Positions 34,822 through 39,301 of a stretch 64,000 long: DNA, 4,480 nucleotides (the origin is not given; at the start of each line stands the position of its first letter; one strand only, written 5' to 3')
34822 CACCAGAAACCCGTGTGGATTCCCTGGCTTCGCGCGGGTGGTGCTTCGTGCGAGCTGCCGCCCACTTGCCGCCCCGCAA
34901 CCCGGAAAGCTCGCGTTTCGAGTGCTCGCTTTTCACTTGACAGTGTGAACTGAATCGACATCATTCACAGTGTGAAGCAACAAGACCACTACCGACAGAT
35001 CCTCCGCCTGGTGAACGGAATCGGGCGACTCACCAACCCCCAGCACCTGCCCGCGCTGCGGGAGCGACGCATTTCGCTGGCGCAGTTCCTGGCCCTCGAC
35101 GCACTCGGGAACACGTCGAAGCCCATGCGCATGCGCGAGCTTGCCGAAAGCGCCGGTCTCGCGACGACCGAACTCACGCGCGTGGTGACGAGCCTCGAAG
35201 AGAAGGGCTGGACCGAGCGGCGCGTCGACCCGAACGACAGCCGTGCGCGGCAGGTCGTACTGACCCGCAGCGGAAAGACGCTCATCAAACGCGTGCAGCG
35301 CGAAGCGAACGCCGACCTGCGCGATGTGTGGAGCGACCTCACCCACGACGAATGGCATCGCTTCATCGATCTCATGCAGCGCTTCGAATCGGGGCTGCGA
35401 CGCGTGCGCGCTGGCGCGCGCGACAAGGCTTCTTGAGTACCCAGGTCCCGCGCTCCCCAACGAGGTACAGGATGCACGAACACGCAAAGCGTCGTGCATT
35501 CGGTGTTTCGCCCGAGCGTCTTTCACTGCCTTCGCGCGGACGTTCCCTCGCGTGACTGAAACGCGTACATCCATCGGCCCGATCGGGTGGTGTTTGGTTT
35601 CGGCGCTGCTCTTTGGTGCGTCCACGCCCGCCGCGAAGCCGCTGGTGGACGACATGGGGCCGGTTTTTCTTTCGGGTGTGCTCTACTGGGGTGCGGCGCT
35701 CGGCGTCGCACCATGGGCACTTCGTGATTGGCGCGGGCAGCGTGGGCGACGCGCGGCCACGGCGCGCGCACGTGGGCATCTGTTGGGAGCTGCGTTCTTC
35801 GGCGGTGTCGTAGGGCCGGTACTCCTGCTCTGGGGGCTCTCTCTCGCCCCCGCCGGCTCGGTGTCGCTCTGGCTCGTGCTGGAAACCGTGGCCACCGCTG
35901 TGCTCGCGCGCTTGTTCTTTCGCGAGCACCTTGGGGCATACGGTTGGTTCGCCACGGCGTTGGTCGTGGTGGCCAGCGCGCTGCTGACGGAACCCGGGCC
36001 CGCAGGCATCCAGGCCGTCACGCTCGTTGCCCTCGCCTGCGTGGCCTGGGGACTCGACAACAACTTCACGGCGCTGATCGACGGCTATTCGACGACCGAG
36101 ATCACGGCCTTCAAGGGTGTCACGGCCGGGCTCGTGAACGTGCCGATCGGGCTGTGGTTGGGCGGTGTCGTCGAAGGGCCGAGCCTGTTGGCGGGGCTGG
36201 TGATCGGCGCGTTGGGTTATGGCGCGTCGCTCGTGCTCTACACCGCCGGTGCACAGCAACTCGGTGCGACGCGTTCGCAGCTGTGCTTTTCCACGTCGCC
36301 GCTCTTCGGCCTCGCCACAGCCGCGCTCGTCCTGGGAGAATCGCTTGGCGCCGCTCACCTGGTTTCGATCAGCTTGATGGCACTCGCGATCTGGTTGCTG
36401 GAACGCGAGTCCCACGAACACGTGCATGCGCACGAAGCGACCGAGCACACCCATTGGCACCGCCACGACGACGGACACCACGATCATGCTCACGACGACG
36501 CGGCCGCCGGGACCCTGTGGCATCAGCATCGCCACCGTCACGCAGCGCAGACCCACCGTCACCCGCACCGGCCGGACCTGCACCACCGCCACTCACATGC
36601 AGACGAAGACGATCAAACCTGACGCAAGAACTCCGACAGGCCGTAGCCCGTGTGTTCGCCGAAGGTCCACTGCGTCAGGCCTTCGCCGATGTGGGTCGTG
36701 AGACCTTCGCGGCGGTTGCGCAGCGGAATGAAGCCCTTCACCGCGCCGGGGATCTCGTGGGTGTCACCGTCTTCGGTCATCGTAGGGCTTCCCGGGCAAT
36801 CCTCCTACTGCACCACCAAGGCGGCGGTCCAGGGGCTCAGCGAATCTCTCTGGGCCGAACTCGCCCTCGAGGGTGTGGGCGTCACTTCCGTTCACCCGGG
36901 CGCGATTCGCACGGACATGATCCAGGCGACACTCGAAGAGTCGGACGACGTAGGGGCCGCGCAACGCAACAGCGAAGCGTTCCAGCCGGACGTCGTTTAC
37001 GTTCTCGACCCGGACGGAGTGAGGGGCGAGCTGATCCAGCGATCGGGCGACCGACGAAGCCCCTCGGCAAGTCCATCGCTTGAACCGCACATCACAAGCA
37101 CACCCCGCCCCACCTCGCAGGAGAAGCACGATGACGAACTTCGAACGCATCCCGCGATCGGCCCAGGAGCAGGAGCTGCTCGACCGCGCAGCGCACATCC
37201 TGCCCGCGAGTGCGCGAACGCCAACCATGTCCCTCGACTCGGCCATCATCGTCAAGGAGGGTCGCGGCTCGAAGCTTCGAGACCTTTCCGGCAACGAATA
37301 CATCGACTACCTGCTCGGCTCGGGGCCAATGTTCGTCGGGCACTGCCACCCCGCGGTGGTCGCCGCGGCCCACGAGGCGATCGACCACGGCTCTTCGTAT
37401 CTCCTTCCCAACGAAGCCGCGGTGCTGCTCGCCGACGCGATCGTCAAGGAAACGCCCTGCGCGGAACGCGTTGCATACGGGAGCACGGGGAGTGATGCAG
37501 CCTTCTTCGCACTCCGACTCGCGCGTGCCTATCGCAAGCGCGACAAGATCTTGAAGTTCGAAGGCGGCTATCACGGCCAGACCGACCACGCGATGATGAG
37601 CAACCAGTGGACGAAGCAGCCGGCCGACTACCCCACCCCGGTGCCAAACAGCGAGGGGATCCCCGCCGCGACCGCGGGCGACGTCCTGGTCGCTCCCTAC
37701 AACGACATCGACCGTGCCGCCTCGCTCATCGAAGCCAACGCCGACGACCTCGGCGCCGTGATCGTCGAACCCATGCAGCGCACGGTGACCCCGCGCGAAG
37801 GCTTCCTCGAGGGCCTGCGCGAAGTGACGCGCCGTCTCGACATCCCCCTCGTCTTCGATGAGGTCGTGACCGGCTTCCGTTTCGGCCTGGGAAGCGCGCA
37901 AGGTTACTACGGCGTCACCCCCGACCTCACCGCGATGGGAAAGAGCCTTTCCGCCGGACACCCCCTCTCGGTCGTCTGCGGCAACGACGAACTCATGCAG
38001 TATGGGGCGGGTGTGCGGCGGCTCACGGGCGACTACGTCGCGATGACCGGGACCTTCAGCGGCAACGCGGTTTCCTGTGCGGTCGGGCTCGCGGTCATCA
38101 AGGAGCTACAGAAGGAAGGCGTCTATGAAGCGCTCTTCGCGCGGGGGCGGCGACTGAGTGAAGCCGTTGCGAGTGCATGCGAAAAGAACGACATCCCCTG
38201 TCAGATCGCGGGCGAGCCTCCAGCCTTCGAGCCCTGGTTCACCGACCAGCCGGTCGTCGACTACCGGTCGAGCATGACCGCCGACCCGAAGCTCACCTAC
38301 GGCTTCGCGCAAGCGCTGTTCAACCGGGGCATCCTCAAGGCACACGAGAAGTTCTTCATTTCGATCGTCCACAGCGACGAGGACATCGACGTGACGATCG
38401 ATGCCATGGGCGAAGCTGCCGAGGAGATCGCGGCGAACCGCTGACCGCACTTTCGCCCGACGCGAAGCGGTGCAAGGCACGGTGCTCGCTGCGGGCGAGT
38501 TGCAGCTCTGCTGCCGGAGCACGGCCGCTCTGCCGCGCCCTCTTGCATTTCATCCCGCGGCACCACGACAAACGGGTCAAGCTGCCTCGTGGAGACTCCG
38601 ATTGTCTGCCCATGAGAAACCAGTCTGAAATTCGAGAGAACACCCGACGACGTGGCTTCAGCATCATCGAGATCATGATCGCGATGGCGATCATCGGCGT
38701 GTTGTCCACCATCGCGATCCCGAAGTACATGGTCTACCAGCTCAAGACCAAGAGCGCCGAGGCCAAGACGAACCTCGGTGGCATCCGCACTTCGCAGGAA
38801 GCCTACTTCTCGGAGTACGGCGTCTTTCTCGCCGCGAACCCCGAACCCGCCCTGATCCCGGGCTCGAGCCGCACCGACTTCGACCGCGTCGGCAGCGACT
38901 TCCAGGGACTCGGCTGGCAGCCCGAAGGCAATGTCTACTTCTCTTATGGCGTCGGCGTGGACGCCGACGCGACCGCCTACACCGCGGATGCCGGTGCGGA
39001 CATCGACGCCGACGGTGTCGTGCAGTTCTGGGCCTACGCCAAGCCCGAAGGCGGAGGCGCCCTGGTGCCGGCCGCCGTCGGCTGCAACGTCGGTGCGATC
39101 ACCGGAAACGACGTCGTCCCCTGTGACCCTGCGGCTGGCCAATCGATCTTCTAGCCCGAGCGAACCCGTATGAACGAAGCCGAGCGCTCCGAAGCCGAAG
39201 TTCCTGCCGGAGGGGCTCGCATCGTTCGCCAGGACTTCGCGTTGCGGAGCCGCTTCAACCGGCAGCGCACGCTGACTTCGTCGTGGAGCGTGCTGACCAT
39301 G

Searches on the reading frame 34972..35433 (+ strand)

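Call 72: search_protein_families(library=pfam, max_evalue=0.0001, proteins=[window:34972-35433:+])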
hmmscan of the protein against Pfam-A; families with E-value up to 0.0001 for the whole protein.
window:34972-35433:+ (154 aa): 6 families
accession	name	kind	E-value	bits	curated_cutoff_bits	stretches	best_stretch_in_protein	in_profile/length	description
PF01047.28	MarR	-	1e-10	41.8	24.6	1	34-91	1-57/59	MarR family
PF12802.13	MarR_2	-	7e-09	36.2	27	1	34-92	3-61/61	MarR family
PF09339.16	HTH_IclR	-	1.4e-06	28.4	22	1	42-83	9-50/52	IclR helix-turn-helix domain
PF21863.2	HTH_67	-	1.2e-05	25.5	27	1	25-141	159-260/268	Helix-turn-helix family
PF25213.1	HVO_A0261_N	-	4.8e-05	23.6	35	1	49-110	22-76/86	HVO_A0261 N-terminal domain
PF22381.2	Staph_reg_Sar_Rot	-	7.3e-05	23.2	27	0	29-107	7-84/85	Transcriptional regulator SarA/Rot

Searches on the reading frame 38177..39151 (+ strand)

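Call 73: search_protein_families(library=pfam, max_evalue=0.0001, proteins=[window:38177-39151:+])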
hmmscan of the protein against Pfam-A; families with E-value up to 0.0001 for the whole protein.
window:38177-39151:+ (325 aa): 1 family
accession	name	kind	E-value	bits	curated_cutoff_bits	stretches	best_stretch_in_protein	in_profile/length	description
PF07963.17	N_methyl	-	5.2e-08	32.6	21.2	1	156-181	2-27/27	Prokaryotic N-terminal methylation motif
